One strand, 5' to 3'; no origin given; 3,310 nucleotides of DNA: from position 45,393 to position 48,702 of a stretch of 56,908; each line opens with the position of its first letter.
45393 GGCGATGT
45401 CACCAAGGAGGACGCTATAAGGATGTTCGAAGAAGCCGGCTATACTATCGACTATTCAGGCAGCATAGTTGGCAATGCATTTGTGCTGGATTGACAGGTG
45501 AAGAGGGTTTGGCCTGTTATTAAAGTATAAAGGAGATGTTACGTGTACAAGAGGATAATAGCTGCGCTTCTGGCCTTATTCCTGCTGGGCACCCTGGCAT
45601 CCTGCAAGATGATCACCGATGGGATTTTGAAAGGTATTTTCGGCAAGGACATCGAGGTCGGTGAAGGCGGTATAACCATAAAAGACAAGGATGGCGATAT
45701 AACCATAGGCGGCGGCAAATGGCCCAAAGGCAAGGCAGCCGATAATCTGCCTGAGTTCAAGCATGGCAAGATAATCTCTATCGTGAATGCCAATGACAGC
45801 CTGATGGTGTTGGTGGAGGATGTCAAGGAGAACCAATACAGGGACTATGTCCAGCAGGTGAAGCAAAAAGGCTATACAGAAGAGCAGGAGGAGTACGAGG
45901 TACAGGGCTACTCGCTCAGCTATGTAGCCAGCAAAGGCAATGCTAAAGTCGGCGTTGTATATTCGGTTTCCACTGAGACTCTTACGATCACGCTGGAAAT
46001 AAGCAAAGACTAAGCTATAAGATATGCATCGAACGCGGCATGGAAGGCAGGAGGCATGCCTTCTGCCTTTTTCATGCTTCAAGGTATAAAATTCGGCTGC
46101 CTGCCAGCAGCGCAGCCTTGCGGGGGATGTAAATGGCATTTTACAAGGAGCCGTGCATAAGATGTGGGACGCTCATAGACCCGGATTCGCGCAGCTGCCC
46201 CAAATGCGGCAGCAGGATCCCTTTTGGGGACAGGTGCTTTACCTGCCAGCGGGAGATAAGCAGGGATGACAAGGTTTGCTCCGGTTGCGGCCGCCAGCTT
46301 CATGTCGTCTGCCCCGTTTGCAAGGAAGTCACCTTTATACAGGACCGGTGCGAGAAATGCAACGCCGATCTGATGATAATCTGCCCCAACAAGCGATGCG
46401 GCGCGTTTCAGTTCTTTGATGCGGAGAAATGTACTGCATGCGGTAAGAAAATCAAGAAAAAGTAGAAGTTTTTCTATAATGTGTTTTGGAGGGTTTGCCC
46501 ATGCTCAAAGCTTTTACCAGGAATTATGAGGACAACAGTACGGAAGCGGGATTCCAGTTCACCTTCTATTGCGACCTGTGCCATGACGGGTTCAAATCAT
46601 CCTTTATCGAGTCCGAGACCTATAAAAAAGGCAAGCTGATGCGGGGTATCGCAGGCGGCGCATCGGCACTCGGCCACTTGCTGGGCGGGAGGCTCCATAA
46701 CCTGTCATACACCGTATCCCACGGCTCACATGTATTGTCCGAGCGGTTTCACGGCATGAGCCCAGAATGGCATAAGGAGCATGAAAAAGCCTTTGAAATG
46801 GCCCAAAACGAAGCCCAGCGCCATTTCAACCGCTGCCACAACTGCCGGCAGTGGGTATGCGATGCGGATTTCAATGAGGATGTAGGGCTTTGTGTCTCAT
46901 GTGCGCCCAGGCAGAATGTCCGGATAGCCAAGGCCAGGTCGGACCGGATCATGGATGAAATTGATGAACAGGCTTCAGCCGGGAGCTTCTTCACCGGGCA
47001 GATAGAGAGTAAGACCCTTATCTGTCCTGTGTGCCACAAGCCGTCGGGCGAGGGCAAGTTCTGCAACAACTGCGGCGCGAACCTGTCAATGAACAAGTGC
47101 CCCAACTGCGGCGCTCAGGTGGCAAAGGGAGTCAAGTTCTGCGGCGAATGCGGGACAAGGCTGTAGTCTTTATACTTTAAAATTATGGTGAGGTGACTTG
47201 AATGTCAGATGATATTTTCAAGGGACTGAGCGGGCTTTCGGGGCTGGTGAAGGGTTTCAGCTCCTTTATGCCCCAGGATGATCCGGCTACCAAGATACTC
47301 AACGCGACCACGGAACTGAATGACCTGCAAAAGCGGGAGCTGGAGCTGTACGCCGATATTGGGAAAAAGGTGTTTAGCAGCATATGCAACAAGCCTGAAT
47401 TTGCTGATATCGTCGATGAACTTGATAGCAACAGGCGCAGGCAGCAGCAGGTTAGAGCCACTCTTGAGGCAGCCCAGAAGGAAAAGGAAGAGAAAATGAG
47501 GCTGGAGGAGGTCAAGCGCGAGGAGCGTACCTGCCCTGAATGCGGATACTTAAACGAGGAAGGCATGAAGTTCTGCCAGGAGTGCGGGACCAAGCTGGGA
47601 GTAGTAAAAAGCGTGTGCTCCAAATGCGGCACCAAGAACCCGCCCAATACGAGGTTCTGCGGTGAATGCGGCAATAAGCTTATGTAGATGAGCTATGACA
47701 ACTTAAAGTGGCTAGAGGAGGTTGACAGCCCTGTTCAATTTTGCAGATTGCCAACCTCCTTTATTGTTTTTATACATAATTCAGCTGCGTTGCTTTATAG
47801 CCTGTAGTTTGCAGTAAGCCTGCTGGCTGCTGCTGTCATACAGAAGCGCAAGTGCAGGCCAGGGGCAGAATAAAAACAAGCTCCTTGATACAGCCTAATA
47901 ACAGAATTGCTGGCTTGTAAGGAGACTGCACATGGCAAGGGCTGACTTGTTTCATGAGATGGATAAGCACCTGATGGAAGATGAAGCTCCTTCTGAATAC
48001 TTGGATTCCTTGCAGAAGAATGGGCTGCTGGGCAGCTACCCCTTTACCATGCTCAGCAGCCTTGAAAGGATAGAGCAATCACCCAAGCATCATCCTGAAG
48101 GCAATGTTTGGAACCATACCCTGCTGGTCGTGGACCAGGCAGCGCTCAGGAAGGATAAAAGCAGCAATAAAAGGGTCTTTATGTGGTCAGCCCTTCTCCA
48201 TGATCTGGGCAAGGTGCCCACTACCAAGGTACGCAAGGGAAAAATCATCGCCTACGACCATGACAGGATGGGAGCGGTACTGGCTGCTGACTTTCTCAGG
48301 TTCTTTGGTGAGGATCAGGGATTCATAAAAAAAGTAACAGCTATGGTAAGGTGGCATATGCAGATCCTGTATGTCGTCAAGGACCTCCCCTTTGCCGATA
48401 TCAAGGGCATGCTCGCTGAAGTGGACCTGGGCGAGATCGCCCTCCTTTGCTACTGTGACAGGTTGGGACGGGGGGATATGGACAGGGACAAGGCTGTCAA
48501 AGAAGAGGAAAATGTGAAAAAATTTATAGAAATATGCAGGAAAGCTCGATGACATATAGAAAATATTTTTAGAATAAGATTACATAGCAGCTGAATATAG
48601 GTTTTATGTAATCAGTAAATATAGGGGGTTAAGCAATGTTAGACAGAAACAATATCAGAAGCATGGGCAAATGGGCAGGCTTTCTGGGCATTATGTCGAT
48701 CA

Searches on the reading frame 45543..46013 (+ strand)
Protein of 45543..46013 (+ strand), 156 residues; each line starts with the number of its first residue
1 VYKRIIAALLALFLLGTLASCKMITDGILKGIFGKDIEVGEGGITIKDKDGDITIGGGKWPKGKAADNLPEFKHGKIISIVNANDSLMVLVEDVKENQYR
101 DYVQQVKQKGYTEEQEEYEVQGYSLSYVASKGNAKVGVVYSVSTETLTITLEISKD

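Call 72: search_protein_families(library=pfam, proteins=[window:45543-46013:+], max_evalue=0.01)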
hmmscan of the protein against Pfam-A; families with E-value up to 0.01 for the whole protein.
window:45543-46013:+ (156 aa): 1 family
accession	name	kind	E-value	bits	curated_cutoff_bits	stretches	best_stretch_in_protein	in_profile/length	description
PF20234.3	DUF6591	-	1.9e-08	34.8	27.1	1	59-153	6-95/228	Family of unknown function (DUF6591)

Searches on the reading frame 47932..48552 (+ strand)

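Call 72: search_protein_families(library=pfam, proteins=[window:47932-48552:+], max_evalue=0.01)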
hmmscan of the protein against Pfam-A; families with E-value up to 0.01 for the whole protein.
window:47932-48552:+ (206 aa): 1 family
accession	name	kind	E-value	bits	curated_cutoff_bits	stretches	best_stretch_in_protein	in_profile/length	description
PF01966.28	HD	-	2.5e-07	31.4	22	1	59-143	1-86/116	HD domain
